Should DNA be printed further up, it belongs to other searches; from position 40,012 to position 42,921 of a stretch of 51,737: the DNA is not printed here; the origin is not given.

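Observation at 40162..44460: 4.3-kb operon of two large, family-less cytoplasmic proteins; the 869-aa one looks like a split xylose-isomerase-like TIM barrel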

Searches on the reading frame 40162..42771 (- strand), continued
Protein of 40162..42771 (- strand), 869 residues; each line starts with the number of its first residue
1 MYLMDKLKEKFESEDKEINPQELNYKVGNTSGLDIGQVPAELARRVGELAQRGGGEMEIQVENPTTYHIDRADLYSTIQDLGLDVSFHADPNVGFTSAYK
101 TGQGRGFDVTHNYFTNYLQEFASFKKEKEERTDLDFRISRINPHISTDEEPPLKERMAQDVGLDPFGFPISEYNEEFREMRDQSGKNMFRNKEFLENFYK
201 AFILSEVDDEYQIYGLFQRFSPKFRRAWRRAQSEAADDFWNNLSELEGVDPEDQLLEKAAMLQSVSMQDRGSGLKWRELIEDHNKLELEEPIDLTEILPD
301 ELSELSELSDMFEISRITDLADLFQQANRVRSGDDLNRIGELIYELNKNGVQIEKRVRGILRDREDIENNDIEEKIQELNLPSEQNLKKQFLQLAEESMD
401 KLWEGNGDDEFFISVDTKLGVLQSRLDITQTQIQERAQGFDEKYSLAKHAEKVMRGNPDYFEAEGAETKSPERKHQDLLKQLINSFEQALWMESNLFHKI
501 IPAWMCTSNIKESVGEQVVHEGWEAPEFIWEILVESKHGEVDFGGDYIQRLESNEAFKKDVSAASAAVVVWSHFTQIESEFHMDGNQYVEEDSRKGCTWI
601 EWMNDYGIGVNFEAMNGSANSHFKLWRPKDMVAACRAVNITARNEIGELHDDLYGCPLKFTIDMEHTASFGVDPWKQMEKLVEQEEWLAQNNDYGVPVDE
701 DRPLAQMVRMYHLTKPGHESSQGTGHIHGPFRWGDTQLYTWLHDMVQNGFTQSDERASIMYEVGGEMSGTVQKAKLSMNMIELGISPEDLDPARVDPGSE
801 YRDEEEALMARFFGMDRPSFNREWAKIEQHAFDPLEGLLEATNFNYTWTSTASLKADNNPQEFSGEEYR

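Call 38: list_cluster_members(proteins=[P0186, P0187, P0194, P0206, P0207, P0209, P0213, P0214, P0220, P0240])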
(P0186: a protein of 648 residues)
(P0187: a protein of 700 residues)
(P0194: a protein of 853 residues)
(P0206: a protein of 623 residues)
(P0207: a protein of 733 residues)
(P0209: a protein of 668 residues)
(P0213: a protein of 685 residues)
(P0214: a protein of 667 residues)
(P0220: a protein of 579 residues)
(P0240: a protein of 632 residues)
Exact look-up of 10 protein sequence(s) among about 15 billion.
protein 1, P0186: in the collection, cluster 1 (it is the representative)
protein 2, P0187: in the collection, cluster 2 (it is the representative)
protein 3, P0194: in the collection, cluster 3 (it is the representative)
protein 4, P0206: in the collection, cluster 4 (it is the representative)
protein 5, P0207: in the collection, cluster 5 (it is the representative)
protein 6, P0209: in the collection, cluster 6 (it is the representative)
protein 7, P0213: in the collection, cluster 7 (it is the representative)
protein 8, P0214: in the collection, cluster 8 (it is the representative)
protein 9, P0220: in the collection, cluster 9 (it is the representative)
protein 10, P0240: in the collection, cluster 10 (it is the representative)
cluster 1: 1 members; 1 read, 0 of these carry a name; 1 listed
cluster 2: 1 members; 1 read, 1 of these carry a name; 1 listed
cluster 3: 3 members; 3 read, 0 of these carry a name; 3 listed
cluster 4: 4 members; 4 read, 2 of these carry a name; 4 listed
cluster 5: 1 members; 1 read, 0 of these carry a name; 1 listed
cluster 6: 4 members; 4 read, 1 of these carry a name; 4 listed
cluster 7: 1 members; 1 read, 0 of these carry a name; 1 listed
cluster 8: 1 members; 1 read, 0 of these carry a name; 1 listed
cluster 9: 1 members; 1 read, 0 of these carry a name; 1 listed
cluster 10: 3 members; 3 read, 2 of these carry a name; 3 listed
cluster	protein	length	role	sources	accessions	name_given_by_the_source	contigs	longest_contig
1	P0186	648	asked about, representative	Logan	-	-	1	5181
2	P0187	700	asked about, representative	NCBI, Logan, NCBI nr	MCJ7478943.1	MAG: hypothetical protein MUP63_02075 [Candidatus Nanohaloarchaeota archaeon QJJ-7] | hypothetical protein [Candidatus Nanohaloarchaeota archaeon QJJ-7]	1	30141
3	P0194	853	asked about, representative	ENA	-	-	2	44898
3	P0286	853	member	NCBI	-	-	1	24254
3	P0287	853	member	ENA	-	-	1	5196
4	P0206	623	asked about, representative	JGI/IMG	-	hypothetical protein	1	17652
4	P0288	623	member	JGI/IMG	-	sugar phosphate isomerase/epimerase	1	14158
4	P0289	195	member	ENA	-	-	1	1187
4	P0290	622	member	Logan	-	-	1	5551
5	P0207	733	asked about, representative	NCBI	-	-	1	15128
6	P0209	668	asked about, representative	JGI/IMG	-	-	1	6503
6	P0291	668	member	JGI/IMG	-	hypothetical protein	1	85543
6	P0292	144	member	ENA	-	-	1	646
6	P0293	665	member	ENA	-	-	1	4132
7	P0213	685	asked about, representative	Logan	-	-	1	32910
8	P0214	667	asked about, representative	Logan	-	-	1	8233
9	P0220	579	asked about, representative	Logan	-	-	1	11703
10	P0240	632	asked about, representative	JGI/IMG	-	sugar phosphate isomerase/epimerase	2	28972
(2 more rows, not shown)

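Call 43: find_homologous_proteins(query=A3, max_evalue=0.00001)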
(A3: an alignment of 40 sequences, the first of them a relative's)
Query A3 (40 sequences) (632 aa, profile of the alignment): 229 proteins with E <= 0.00001 among 8000 candidates; the best 120 are listed.
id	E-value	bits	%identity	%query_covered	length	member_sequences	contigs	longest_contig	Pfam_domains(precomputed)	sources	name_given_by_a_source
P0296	2.4e-188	646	48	100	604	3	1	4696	PF01261.31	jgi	-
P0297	2.8e-187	642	45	98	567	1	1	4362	PF01261.31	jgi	jgi:hypothetical protein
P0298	2.7e-186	639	45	98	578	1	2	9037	PF01261.31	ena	-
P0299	1.2e-185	637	46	98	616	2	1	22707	PF01261.31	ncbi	-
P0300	1.7e-185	636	55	100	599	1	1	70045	PF01261.31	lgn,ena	-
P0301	2.3e-185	636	48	98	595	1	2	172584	PF01261.31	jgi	jgi:sugar phosphate isomerase/epimerase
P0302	2.6e-185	636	49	98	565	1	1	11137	PF01261.31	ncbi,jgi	-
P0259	3.2e-185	635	42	98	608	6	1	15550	-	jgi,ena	-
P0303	5.7e-185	635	47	98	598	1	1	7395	PF01261.31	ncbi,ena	-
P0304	7.1e-185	634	47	98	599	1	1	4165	PF01261.31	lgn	-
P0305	9.9e-185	634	46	98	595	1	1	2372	PF01261.31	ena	-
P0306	1.2e-184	634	42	98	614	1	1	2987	-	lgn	-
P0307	2.8e-184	632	44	98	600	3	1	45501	PF01261.31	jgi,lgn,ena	-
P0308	4.1e-184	632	46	98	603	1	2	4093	PF01261.31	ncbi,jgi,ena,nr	ncbi:MAG: hypothetical protein DRO99_04250 [Candidatus Aenigmatarchaeota archaeon]|nr:MAG: hypotheti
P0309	1.3e-183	630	46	98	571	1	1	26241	PF01261.31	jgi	jgi:sugar phosphate isomerase/epimerase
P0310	2.4e-183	629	45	98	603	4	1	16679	PF01261.31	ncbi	ncbi:MAG: hypothetical protein QW703_00505 [Candidatus Aenigmatarchaeota archaeon]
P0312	3.3e-183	629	45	98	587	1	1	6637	PF01261.31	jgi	jgi:hypothetical protein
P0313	5.9e-183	628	49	97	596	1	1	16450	PF01261.31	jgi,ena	-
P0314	7.9e-183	628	48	98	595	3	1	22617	PF01261.31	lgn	-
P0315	1.1e-182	627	45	98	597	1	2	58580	PF01261.31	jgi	jgi:sugar phosphate isomerase/epimerase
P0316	1.6e-182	627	45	98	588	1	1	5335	PF01261.31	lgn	-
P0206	1.7e-182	626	41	99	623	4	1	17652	-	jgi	jgi:hypothetical protein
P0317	2.7e-182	626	46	98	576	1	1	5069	PF01261.31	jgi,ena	-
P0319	2.4e-181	623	46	98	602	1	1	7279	PF01261.31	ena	-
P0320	4.2e-181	622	45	96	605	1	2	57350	PF01261.31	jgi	jgi:sugar phosphate isomerase/epimerase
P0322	5.2e-181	622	42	96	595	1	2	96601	PF01261.31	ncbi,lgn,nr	ncbi:MAG: hypothetical protein GTN38_00050 [Candidatus Aenigmarchaeota archaeon]|nr:hypothetical pro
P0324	1.9e-180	620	47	98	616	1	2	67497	PF01261.31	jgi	jgi:sugar phosphate isomerase/epimerase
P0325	2.5e-180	619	65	100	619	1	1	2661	PF01261.31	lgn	-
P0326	3.1e-180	619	60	98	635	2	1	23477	PF01261.31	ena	-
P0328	6.7e-180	618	59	99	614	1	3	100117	PF01261.31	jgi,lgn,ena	-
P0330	1.3e-179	617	41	98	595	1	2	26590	PF01261.31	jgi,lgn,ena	-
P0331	1.9e-179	616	45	98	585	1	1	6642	PF01261.31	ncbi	ncbi:MAG: hypothetical protein QW286_01105 [Candidatus Aenigmatarchaeota archaeon]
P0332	2.5e-179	616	43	98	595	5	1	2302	PF01261.31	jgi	jgi:sugar phosphate isomerase/epimerase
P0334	3.0e-179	616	46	98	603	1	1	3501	PF01261.31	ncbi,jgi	ncbi:MAG: hypothetical protein ACYS3N_21440 [Planctomycetota bacterium]|jgi:sugar phosphate isomeras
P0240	3.2e-179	616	100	100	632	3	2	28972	-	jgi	jgi:sugar phosphate isomerase/epimerase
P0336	4.1e-179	615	42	98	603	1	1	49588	PF01261.31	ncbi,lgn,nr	ncbi:MAG: hypothetical protein JW754_00125 [Candidatus Aenigmarchaeota archaeon]|nr:hypothetical pro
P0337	5.7e-179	615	88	100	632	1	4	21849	PF01261.31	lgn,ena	-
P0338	6.4e-179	615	44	98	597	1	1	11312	PF01261.31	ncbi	-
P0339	8.0e-179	614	43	98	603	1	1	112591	PF01261.31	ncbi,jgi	-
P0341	1.5e-178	613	46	98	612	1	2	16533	PF01261.31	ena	-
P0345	2.9e-178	612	43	98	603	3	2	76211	PF01261.31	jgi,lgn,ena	jgi:sugar phosphate isomerase/epimerase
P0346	3.1e-178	612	45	98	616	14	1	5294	PF01261.31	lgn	-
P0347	3.7e-178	612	43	98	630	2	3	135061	PF01261.31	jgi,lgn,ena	jgi:sugar phosphate isomerase/epimerase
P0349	7.0e-178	611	41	98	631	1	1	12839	PF01261.31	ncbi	-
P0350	8.3e-178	611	41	98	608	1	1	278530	PF01261.31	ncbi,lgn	-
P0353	1.1e-177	611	42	98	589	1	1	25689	PF01261.31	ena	-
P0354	1.7e-177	610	46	98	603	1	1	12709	PF01261.31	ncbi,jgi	-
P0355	2.2e-177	610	45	98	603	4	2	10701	PF01261.31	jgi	-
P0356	2.3e-177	610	45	98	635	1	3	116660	PF01261.31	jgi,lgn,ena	-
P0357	2.9e-177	609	58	99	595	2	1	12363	PF01261.31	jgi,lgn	jgi:sugar phosphate isomerase/epimerase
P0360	6.4e-177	608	43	98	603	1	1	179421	PF01261.31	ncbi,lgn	-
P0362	9.8e-177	607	58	98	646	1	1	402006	PF01261.31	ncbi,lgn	-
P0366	2.5e-176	606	40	96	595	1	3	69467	PF01261.31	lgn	-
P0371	4.7e-176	605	56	100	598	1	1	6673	PF01261.31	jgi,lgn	jgi:sugar phosphate isomerase/epimerase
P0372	6.8e-176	605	44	98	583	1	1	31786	PF01261.31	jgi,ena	-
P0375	1.0e-175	604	46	97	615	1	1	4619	PF01261.31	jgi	jgi:endonuclease IV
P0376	1.1e-175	604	44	98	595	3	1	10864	PF01261.31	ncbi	-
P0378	1.2e-175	604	42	98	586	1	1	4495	PF01261.31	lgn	-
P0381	1.8e-175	603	42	96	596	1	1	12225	PF01261.31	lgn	-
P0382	2.1e-175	603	43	99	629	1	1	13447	PF01261.31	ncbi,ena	-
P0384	2.4e-175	603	44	98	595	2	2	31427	PF01261.31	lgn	-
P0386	4.2e-175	602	40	98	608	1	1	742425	PF01261.31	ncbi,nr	ncbi:MAG: hypothetical protein JSV63_01040 [Candidatus Aenigmatarchaeota archaeon]|nr:MAG: hypotheti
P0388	5.4e-175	602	42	98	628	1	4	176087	PF01261.31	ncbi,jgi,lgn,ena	-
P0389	6.5e-175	601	47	99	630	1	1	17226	PF01261.31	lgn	-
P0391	1.0e-174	601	42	96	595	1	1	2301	PF01261.31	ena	-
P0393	1.5e-174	600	60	98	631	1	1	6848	PF01261.31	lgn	-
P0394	2.2e-174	600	43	98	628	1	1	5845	PF01261.31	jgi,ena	-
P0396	2.3e-174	600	42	98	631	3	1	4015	PF01261.31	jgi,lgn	-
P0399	3.2e-174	599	41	98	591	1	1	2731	PF01261.31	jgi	-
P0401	3.5e-174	599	45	98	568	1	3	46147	PF01261.31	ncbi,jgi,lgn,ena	-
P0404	8.2e-174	598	41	98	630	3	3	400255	PF01261.31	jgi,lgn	jgi:sugar phosphate isomerase/epimerase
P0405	1.4e-173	597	45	98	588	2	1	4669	PF01261.31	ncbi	-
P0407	2.2e-173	596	44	98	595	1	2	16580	PF01261.31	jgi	jgi:sugar phosphate isomerase/epimerase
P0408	2.6e-173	596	43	98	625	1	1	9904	PF01261.31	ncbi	-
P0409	3.0e-173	596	45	98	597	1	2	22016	PF01261.31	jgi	-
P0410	3.9e-173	596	66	97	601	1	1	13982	PF01261.31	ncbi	-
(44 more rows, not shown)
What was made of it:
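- JGI names many relatives 'sugar phosphate isomerase/epimerase' (calls 38, 43).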

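Call 44: find_encoding_contigs(protein=P0386, flank=7000, max_places=1)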
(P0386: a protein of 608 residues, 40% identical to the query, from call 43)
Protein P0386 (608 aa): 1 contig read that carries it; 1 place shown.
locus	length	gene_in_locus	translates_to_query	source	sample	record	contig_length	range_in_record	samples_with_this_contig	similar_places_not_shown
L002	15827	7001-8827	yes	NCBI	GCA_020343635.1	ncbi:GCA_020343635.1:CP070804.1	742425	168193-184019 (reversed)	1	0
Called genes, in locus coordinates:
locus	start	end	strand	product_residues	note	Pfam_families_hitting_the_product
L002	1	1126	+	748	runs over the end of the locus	PF00437:T2SSE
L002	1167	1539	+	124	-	-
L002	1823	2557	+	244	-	-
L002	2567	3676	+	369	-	PF01510:Amidase_2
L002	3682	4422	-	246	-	-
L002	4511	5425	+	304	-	PF01455:HupF_HypC, PF04055:Radical_SAM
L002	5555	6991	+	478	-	-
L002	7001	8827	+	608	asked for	PF01261:AP_endonuc_2 (faint)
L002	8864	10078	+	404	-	PF01909:NTP_transf_2, PF18765:Polbeta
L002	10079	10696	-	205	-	PF06745:ATPase, PF23442:DUF7125 (faint), PF06745:ATPase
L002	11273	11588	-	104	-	-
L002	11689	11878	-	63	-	-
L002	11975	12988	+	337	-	PF17179:Fer4_22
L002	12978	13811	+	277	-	PF00175:NAD_binding_1, PF10418:DHODB_Fe-S_bind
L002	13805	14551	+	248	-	PF01058:Oxidored_q6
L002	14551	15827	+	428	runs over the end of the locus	PF00374:NiFeSe_Hases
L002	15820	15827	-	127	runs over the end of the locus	-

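Call 45: find_encoding_contigs(protein=P0362, flank=7000, max_places=1)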
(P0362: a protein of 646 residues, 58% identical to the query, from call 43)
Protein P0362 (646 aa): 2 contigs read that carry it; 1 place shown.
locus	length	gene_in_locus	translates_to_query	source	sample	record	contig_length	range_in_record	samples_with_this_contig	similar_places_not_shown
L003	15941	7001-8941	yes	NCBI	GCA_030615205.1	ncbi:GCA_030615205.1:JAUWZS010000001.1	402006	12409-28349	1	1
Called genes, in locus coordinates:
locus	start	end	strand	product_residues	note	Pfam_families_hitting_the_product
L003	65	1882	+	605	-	PF04068:Fer4_RLI, PF12838:Fer4_7 (faint), PF00037:Fer4 (weak), PF00004:AAA (faint), PF00005:ABC_tran, PF03215:Rad17 (faint), PF02463:SMC_N (weak), PF00005:ABC_tran, +3 more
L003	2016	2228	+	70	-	-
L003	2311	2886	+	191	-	PF02224:Cytidylate_kin (faint), PF13189:Cytidylate_kin2, PF13238:AAA_18, PF13207:AAA_17 (weak)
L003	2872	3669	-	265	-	PF00696:AA_kinase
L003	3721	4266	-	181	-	-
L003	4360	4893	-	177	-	-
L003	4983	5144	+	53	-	-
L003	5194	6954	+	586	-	-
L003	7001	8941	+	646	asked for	PF01261:AP_endonuc_2 (faint)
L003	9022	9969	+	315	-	PF01909:NTP_transf_2, PF18765:Polbeta (weak)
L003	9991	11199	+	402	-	PF01909:NTP_transf_2, PF18765:Polbeta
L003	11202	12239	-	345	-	PF08271:Zn_Ribbon_TF, PF00382:TFIIB, PF04545:Sigma70_r4 (faint), PF00382:TFIIB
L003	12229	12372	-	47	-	-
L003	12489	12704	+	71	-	PF00125:Histone, PF00808:CBFD_NFYB_HMF, PF15630:CENP-S (weak)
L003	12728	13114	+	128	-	PF21485:IF5A-like_N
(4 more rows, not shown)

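Call 46: find_encoding_contigs(protein=P0404, flank=7000, max_places=1)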
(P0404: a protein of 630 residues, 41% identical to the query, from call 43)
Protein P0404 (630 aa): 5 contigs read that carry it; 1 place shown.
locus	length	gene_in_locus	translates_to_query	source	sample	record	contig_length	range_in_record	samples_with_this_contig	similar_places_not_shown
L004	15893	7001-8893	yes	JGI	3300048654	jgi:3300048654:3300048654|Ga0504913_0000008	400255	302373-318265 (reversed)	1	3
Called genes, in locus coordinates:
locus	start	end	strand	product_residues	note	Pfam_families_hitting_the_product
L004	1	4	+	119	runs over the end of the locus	PF04472:SepF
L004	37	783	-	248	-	PF03372:Exo_endo_phos, PF23226:Exo_endo_phos_PGAP2IP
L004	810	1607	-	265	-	PF25231:DUF7847 (weak)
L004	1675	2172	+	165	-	-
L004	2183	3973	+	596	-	PF12837:Fer4_6 (faint), PF02463:SMC_N (weak), PF03193:RsgA_GTPase (faint), PF03215:Rad17 (faint), PF00004:AAA (faint), PF00005:ABC_tran, PF13304:AAA_21 (weak), PF00005:ABC_tran, +2 more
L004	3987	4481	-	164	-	-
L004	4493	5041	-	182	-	-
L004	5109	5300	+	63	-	-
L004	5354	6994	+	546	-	-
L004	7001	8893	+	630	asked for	PF01261:AP_endonuc_2 (faint)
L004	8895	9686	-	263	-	PF01978:TrmB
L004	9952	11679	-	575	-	PF04675:DNA_ligase_A_N, PF01068:DNA_ligase_A_M, PF04679:DNA_ligase_A_C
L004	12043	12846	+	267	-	-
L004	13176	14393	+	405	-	-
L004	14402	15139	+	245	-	-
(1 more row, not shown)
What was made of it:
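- On Xylose-isomerase-like TIM-barrel superfamily (PF01261 AP_endonuc_2): Precomputed hits are marked 'faint' (calls 44-46).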

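Call 60: list_cluster_members(proteins=[P0230, P0233, P0239, P0250, P0215, P0224, P0238, P0265, P0281, P0285])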
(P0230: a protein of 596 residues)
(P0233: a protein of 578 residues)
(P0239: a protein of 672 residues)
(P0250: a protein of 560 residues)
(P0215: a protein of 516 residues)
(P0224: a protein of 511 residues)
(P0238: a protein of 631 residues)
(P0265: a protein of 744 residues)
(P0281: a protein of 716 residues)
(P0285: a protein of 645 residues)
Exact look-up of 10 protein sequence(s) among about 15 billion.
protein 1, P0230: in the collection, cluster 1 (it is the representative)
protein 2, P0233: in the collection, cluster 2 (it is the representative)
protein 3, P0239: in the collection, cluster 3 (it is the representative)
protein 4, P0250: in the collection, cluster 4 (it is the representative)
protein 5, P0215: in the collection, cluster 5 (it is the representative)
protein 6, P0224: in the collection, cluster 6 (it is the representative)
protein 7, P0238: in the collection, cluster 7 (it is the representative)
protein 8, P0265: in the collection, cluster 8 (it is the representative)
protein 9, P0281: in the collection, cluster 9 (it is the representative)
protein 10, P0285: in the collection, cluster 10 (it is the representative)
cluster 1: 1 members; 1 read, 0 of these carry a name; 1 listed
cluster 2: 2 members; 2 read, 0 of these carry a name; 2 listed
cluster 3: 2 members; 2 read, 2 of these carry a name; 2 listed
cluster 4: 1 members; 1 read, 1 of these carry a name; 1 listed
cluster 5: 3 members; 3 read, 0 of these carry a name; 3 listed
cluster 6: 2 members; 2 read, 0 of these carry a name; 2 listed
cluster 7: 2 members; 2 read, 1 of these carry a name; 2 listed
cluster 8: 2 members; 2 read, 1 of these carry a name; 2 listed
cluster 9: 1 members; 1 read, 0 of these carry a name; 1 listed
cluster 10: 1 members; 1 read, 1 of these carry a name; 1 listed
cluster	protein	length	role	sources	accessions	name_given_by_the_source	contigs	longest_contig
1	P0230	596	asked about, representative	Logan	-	-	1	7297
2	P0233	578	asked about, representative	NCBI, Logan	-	-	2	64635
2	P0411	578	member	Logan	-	-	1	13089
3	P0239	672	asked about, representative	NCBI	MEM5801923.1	MAG: hypothetical protein QXQ18_00860 [Candidatus Aenigmatarchaeota archaeon]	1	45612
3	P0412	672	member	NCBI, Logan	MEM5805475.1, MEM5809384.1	MAG: hypothetical protein QW156_00560 [Candidatus Aenigmatarchaeota archaeon]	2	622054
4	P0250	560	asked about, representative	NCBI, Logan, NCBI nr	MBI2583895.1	MAG: hypothetical protein HYW25_04465 [Candidatus Aenigmarchaeota archaeon] | hypothetical protein [Candidatus Aenigmarchaeota archaeon]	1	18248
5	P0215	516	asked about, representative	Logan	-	-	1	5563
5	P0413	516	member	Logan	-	-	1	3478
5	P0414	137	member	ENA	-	-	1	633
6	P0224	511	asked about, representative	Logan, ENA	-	-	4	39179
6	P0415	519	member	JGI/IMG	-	-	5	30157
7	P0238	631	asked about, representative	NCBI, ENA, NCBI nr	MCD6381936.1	MAG: hypothetical protein J7L43_03080 [Candidatus Aenigmarchaeota archaeon] | hypothetical protein [Candidatus Aenigmarchaeota archaeon]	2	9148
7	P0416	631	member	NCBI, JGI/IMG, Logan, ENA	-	-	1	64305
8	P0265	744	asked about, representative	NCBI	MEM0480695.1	MAG: hypothetical protein QXQ14_00700 [Candidatus Aenigmatarchaeota archaeon]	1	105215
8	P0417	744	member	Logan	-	-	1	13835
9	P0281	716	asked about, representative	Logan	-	-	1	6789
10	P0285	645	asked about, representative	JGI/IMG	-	hypothetical protein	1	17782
